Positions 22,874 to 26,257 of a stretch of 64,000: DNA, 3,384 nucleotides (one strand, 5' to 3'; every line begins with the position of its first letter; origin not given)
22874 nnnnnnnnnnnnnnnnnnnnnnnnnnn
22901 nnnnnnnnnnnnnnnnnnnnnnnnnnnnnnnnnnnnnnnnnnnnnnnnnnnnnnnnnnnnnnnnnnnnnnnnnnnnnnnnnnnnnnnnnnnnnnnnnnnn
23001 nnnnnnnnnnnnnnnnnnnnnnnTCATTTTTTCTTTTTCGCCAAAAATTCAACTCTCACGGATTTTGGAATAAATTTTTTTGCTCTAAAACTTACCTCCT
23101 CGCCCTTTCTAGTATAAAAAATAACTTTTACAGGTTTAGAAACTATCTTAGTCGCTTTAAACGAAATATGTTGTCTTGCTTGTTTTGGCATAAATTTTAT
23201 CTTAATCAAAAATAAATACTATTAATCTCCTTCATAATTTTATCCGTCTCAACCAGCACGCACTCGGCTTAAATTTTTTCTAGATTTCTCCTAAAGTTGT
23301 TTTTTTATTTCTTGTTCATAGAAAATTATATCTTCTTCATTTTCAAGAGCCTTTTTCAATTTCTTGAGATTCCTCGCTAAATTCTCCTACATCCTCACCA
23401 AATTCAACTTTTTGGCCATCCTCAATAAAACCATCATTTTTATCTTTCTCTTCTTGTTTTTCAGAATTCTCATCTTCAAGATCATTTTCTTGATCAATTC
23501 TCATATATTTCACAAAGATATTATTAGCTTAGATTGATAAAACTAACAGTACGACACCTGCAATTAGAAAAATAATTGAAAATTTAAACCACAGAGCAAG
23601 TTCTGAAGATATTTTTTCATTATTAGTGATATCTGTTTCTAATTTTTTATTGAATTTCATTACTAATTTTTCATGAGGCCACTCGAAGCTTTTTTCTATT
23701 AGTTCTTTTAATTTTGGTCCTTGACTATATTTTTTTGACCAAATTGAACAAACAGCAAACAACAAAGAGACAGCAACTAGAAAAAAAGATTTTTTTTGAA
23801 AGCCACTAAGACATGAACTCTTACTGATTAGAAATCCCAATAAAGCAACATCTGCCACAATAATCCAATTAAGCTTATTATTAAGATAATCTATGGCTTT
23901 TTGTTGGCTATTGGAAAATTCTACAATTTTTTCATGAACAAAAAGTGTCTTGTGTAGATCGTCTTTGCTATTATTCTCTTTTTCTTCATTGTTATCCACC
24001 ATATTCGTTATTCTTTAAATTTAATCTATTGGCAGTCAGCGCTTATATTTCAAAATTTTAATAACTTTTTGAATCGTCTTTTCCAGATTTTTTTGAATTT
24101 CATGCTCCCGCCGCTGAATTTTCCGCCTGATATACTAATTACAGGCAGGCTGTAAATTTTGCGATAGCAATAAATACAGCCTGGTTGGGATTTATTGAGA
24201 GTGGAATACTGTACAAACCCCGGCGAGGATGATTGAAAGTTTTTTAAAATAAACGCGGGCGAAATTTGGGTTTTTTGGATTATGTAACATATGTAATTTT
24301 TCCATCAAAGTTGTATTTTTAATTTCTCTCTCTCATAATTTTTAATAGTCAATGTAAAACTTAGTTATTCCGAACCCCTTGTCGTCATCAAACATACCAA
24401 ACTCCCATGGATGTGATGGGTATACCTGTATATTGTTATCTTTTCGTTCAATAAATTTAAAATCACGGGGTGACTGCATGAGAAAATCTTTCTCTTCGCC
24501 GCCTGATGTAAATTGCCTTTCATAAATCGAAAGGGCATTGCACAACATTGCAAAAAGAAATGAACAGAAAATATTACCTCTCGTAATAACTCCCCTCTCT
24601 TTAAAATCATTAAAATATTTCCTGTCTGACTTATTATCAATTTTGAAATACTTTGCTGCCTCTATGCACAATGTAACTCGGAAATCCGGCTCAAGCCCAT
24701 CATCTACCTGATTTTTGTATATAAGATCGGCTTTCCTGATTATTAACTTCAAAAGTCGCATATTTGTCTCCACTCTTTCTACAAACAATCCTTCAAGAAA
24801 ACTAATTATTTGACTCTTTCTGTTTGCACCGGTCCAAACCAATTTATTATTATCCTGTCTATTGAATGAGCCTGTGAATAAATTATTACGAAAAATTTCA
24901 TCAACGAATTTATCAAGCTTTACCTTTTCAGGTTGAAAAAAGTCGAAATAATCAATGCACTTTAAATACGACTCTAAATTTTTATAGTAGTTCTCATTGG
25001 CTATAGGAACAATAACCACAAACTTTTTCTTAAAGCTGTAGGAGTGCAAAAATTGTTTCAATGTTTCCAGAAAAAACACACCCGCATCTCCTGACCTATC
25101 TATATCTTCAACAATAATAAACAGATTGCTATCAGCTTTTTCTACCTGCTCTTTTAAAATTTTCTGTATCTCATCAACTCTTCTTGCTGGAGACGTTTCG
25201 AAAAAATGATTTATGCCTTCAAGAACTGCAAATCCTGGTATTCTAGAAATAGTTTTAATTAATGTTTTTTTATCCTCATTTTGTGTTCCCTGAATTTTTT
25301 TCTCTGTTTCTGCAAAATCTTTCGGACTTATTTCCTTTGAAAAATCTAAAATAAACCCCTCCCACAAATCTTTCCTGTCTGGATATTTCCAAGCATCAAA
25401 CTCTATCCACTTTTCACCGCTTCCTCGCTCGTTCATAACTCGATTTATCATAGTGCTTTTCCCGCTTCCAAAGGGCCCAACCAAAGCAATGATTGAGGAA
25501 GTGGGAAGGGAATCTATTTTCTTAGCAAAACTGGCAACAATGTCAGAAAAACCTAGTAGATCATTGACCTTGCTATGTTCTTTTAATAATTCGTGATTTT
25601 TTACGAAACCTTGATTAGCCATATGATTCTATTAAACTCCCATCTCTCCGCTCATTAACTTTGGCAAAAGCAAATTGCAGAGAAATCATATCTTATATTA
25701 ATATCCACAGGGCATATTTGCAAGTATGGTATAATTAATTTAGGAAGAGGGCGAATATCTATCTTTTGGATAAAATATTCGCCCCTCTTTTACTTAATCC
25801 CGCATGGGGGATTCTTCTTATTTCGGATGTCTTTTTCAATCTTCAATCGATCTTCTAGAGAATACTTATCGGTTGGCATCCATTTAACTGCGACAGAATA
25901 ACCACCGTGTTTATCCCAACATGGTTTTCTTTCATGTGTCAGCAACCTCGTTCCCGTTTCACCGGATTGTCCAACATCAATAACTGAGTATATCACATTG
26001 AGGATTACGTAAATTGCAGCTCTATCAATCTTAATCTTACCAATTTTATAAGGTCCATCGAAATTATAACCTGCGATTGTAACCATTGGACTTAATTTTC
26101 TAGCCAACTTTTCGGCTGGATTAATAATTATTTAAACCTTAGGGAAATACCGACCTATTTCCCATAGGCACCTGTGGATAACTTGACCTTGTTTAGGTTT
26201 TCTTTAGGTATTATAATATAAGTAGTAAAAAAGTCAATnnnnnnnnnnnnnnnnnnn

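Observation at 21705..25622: Strongly AT-rich foreign block: membrane protein - acidic 54-aa protein - basic 55-aa protein - RusA-like resolvase - membrane/coiled-coil protein, followed by a KAP P-loop NTPase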

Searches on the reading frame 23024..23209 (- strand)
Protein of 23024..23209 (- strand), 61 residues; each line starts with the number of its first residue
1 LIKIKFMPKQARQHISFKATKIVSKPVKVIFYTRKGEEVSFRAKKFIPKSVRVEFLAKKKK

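Call 3: search_protein_families(library=pfam, proteins=[window:23024-23209:-], max_evalue=0.1)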
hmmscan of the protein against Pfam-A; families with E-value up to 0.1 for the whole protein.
window:23024-23209:- (61 aa): 0 families

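Call 4: search_protein_families(library=padloc, proteins=[window:23024-23209:-], max_evalue=0.1)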
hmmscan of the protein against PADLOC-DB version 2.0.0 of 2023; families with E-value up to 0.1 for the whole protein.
window:23024-23209:- (61 aa): 0 families

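Call 5: search_protein_families(library=phrogs, proteins=[window:23024-23209:-], max_evalue=0.1)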
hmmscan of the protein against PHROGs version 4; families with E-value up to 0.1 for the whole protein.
window:23024-23209:- (61 aa): 0 families

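Call 67: search_dna_similar(query=window:23027-23191:-, collection=phages, mode=protein, max_evalue=0.01, max_rows=10)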
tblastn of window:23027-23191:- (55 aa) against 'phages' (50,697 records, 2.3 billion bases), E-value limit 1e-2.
No match.

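Call 69: search_protein_families(library=ncbifam, proteins=[window:23027-23191:-], max_evalue=0.01)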
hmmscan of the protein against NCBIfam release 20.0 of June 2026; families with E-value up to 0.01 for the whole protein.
window:23027-23191:- (55 aa): 0 families

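Call 77: search_solved_structures(query=A3, max_evalue=10, show_alignments=2)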
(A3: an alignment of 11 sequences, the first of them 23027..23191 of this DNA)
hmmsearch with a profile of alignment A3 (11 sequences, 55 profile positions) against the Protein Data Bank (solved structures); distinct sequences matched with E-value up to 10: 7.
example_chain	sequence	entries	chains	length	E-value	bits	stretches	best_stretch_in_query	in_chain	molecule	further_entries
4bkg_A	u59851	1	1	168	1.2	12.2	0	27-44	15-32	SMALL UBIQUITIN-RELATED MODIFIER 2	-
2hcc_A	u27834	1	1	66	1.2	12.1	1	14-35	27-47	HUMAN CHEMOKINE HCC-2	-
1hfg_A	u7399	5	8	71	1.5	11.9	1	15-34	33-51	VIRAL MACROPHAGE INFLAMMATORY PROTEIN-II | PROTEIN (ANTI-HIV CHEMOKINE MIP VII)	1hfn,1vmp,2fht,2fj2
7vla_L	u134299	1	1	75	1.6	11.8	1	16-34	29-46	CCL15(27-92)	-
1cm9_A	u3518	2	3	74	1.6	11.8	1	15-34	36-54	PROTEIN (VIRAL MACROPHAGE INFLAMMATORY PROTEIN-II) | VIRUS CHEMOKINE VMIP-II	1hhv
7vl9_L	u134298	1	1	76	1.6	11.7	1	16-34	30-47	CCL15(26-92)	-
4rws_C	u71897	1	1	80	1.8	11.6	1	15-34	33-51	Viral macrophage inflammatory protein 2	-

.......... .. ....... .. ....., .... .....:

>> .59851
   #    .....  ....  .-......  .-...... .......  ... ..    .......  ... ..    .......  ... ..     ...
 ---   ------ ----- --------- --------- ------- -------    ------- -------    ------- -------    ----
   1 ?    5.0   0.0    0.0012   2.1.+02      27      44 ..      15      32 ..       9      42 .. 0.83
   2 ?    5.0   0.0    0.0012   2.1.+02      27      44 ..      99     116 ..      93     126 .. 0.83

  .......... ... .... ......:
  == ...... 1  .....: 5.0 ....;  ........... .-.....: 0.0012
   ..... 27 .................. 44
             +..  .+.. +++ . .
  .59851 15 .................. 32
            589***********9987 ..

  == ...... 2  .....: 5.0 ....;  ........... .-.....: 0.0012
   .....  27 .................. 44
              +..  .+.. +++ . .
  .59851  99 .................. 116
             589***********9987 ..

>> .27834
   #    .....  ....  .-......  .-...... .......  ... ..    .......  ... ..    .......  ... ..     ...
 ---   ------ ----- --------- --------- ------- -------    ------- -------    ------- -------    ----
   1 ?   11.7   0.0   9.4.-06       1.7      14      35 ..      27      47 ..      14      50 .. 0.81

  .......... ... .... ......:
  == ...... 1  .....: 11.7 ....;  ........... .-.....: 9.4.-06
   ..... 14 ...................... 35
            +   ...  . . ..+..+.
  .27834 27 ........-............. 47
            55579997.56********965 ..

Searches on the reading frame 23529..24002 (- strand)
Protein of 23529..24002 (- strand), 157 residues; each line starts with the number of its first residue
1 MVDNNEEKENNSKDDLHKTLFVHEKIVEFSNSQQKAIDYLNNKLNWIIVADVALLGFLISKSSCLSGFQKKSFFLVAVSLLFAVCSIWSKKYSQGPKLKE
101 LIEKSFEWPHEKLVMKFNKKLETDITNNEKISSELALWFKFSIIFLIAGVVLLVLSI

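Call 3: search_protein_families(library=pfam, proteins=[window:23529-24002:-], max_evalue=0.1)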
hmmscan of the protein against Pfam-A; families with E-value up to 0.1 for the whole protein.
window:23529-24002:- (157 aa): 2 families
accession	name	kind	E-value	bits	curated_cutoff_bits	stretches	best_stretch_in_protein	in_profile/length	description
PF17109.10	Goodbye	-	0.037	14.9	24.8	1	7-94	20-102/120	fungal STAND N-terminal Goodbye domain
PF18186.6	SLATT_4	-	0.095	12.8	27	0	32-104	18-88/165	SMODS and SLOG-associating 2TM effector domain family 4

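Call 4: search_protein_families(library=padloc, proteins=[window:23529-24002:-], max_evalue=0.1)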
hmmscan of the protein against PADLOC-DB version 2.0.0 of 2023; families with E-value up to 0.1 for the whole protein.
window:23529-24002:- (157 aa): 2 families
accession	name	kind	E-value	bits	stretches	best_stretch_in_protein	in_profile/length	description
PDLC02364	PycTM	-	0.0019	16.6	0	33-154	16-148/160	-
PDLC00696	Effector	-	0.0024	15.6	1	31-104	26-97/189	2TM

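Call 5: search_protein_families(library=phrogs, proteins=[window:23529-24002:-], max_evalue=0.1)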
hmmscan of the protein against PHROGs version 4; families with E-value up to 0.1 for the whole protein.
window:23529-24002:- (157 aa): 3 families
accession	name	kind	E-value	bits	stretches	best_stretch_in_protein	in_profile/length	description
phrog_30144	-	unknown function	0.075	14.4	0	14-61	37-84/95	-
phrog_5839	-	unknown function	0.08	14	0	5-34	42-71/128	-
phrog_22584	-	unknown function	0.084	14.1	0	14-95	21-91/112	-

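Call 37: find_homologous_proteins(query=window:23529-24002:-, max_evalue=0.01)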
Query window:23529-24002:- (157 aa): 3 proteins with E <= 0.01 among 188 candidates.
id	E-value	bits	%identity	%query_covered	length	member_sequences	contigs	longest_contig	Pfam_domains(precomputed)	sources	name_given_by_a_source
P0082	6.9e-94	329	100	100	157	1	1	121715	-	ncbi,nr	ncbi:MAG: hypothetical protein NT136_02300 [Candidatus Moranbacteria bacterium]|nr:hypothetical prot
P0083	1.1e-44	170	56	94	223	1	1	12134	-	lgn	-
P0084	1.2e-43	166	56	100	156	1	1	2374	-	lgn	-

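Call 39: find_encoding_contigs(protein=P0083, flank=6000, max_places=2)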
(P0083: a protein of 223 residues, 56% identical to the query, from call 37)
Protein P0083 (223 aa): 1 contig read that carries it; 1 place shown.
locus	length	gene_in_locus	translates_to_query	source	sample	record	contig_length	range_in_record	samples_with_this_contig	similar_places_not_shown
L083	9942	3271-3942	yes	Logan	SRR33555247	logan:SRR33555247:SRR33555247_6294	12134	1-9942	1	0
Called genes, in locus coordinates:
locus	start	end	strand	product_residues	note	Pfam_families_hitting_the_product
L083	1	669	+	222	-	?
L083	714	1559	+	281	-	-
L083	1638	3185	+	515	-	PF12161:HsdM_N, PF02384:N6_Mtase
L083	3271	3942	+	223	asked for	-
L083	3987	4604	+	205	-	-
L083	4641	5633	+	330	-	PF16289:PIN_12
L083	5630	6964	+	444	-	PF01420:Methylase_S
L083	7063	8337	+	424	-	PF13175:AAA_15, PF13304:AAA_21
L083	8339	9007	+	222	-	PF13707:RloB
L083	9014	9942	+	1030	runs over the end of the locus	PF04313:HSDR_N, PF00270:DEAD (faint), PF04851:ResIII, PF18766:SWI2_SNF2, PF22679:T1R_D3-like, PF11867:T1RH-like_C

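Call 40: find_encoding_contigs(protein=P0084, flank=3000, max_places=2)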
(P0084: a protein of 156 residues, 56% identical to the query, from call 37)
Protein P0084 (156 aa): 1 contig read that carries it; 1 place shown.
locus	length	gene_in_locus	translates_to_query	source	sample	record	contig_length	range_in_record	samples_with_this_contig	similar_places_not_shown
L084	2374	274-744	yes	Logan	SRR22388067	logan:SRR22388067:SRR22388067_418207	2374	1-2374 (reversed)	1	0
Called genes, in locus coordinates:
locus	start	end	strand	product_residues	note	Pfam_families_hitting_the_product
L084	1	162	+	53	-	?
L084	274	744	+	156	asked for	-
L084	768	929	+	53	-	-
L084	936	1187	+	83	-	-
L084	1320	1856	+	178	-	-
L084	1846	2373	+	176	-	?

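Call 69: search_protein_families(library=ncbifam, proteins=[window:23529-24002:-], max_evalue=0.01)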
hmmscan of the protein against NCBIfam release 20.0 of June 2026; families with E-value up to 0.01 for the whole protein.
window:23529-24002:- (157 aa): 0 families

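Call 96: search_protein_families(library=pfam, proteins=[L084:1320-1853:+], max_evalue=0.001)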
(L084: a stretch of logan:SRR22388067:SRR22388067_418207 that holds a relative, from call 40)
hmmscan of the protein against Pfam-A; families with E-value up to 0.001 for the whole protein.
L084:1320-1853:+ (178 aa): 0 families

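Call 99: search_protein_families(library=padloc, alignment_id=A5, max_evalue=0.1)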
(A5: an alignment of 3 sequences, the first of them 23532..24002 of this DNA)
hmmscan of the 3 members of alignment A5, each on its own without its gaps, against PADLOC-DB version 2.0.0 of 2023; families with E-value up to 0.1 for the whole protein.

A. member 1, window:23532-24002:- (157 aa): 2 families
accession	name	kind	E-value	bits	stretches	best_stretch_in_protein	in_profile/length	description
PDLC02364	PycTM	-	0.0019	16.6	0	33-154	16-148/160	-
PDLC00696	Effector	-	0.0024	15.6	1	31-104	26-97/189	2TM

B. families by the number of members that match (of 3 scanned): 3 families
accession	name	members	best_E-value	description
PDLC02364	PycTM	3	0.00054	-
PDLC02363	PycTM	2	0.00074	-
PDLC00696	Effector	2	0.0024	2TM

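Call 100: search_protein_families(library=pfam, alignment_id=A5, max_evalue=1)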
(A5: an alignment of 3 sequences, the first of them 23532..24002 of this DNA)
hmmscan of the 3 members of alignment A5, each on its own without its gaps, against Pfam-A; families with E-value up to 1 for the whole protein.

A. member 1, window:23532-24002:- (157 aa): 4 families
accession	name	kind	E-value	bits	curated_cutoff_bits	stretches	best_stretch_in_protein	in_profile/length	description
PF17109.10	Goodbye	-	0.037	14.9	24.8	1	7-94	20-102/120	fungal STAND N-terminal Goodbye domain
PF18186.6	SLATT_4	-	0.095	12.8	27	1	32-104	18-88/165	SMODS and SLOG-associating 2TM effector domain family 4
PF14154.11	DUF4306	-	0.11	13.1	27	1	99-133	23-54/88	Domain of unknown function (DUF4306)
PF13038.11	DUF3899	-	0.53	11.2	23.4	0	115-157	47-84/88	Domain of unknown function (DUF3899)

B. families by the number of members that match (of 3 scanned): 9 families
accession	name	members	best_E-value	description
PF09973.14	DUF2208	1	0.015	Predicted membrane protein (DUF2208)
PF00335.26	Tetraspanin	1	0.02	Tetraspanin family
PF17109.10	Goodbye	1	0.037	fungal STAND N-terminal Goodbye domain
PF02656.20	DUF202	1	0.046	Domain of unknown function (DUF202)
PF04235.18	DUF418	1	0.05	Protein of unknown function (DUF418)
PF18186.6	SLATT_4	1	0.095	SMODS and SLOG-associating 2TM effector domain family 4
PF14154.11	DUF4306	1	0.11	Domain of unknown function (DUF4306)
PF14015.11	DUF4231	1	0.12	Protein of unknown function (DUF4231)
PF13038.11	DUF3899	1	0.53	Domain of unknown function (DUF3899)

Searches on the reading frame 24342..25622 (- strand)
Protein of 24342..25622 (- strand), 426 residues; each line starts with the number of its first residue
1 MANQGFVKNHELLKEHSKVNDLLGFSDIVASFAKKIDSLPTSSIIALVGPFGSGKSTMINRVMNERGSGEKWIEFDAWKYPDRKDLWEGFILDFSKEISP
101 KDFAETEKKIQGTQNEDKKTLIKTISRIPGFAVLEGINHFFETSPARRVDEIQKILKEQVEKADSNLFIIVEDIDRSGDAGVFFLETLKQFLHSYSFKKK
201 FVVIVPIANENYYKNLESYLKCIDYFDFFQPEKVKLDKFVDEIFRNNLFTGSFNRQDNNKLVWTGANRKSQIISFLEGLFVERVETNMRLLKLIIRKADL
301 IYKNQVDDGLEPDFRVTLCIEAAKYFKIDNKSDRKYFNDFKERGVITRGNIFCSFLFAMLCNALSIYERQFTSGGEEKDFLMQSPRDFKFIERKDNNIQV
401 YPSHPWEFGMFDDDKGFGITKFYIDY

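Call 3: search_protein_families(library=pfam, proteins=[window:24342-25622:-], max_evalue=0.1)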
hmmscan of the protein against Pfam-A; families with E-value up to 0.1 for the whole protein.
window:24342-25622:- (426 aa): 22 families
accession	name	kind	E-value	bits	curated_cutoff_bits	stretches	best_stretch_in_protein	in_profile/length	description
PF07693.20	KAP_NTPase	-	3.3e-10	40.2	20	1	26-219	2-202/293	KAP family P-loop domain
PF13401.12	AAA_22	-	2.7e-06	28.2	27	1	42-202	5-117/130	AAA domain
PF13191.12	AAA_16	-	0.00011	23.2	32.6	1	42-190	24-157/167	AAA ATPase domain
PF20693.3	YobI-ATPase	-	0.0023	18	27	1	43-74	15-45/363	YobI-like P-loop NTPase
PF02492.25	cobW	-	0.0042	17.1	20.7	1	44-72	2-30/180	CobW/HypB/UreG, nucleotide-binding domain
PF25199.1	nSTAND_NTPase5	-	0.0047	17.2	34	0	33-63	29-62/145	Novel STAND NTPase 5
PF00005.33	ABC_tran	-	0.0077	17.3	25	1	39-77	8-48/137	ABC transporter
PF00004.35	AAA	-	0.0093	16.9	21.2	0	46-181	2-73/131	ATPase family associated with various cellular activities (AAA)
PF03193.22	RsgA_GTPase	-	0.01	16.1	30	1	34-65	98-129/174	RsgA GTPase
PF00350.29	Dynamin_N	-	0.013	15.9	27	1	45-66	1-22/168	Dynamin family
PF01637.24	ATPase_2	-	0.017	15.4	33.2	1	41-205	19-153/225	ATPase domain predominantly from Archaea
PF01926.29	MMR_HSR1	-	0.022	15.3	21.9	1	45-66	2-23/113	50S ribosome-binding GTPase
PF03215.21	Rad17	-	0.037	14.4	23.8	0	37-68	38-71/186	Rad17 P-loop domain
PF13173.12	AAA_14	-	0.038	14.4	27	0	43-86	3-46/129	AAA domain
PF13555.12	AAA_29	-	0.038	14.2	27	1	42-59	22-39/61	P-loop containing region of AAA domain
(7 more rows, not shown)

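Call 4: search_protein_families(library=padloc, proteins=[window:24342-25622:-], max_evalue=0.1)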
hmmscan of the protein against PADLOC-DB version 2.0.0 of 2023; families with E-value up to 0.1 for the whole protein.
window:24342-25622:- (426 aa): 7 families
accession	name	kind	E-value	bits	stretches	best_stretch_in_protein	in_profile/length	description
PDLC02361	PifA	-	2.3e-10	37.7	1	18-176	14-193/720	PifA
PDLC04959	PDC-S20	-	3e-07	28.3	1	19-205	17-192/464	-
PDLC02210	QatA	-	1.9e-06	24.7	2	25-81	14-74/593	-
PDLC04140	mad8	-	0.00024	18.7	1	37-69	22-54/314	mads_8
PDLC04135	mad3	-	0.0071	13.9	1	38-61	17-41/374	mads_3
PDLC04235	PDC-M01A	-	0.011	12.7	1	25-65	169-209/510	-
PDLC03839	LeoA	-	0.014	12.4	1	43-74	58-87/559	-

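Call 5: search_protein_families(library=phrogs, proteins=[window:24342-25622:-], max_evalue=0.1)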
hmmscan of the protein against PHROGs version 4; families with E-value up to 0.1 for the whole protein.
window:24342-25622:- (426 aa): 10 families
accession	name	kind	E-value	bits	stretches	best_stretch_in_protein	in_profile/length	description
phrog_8614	-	unknown function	7.5e-05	22.9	1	18-205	17-207/489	-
phrog_761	-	other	0.00014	22.6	1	39-75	16-55/362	thymidylate kinase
phrog_2071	-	other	0.0022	18.8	1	41-82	15-54/282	ATPase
phrog_14719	-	unknown function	0.0022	17.1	1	34-65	290-322/833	-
phrog_800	-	head and packaging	0.0063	16.2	1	24-72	15-61/511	terminase small subunit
phrog_2107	-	other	0.0072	17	1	43-64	4-25/201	thymidylate kinase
phrog_6931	-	unknown function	0.014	15.6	1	28-114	171-260/343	-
phrog_14322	-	unknown function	0.036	14.3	0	41-71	225-255/398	-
phrog_2392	-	moron, auxiliary metabolic gene and host takeover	0.036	13.4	1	41-60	506-525/726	ABC transporter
phrog_139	-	other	0.048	14.1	0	38-65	79-106/342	deoxynucleoside monophosphate kinase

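Call 69: search_protein_families(library=ncbifam, proteins=[window:24342-25622:-], max_evalue=0.01)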
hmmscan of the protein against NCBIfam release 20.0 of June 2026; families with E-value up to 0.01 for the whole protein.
window:24342-25622:- (426 aa): 2 families
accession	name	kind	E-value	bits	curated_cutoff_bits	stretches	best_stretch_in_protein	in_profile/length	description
NF000908.1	PRK00089.1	equivalog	0.0013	18.1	237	0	42-66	3-27/291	GTPase Era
NF008409.0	PRK11231.1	equivalog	0.0015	18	375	1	38-62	24-48/255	Fe(3+) dicitrate ABC transporter ATP-binding protein FecE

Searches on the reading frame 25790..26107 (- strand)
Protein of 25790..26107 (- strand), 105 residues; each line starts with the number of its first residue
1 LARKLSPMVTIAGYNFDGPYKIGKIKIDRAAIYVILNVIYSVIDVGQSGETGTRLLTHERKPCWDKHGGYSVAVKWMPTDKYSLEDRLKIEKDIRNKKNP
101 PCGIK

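Call 3: search_protein_families(library=pfam, proteins=[window:25790-26107:-], max_evalue=0.1)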
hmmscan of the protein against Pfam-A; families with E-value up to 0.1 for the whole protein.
window:25790-26107:- (105 aa): 0 families

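Call 4: search_protein_families(library=padloc, proteins=[window:25790-26107:-], max_evalue=0.1)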
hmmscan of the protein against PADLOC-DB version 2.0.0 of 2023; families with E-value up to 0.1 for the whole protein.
window:25790-26107:- (105 aa): 0 families

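Call 5: search_protein_families(library=phrogs, proteins=[window:25790-26107:-], max_evalue=0.1)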
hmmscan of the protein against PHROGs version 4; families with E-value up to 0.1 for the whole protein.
window:25790-26107:- (105 aa): 1 family
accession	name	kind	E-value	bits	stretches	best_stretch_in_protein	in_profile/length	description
phrog_16880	-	DNA, RNA and nucleotide metabolism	0.025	15.5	1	30-87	7-63/162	endonuclease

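Call 69: search_protein_families(library=ncbifam, proteins=[window:25790-26107:-], max_evalue=0.01)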
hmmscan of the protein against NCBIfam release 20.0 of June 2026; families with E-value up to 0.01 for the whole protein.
window:25790-26107:- (105 aa): 0 families
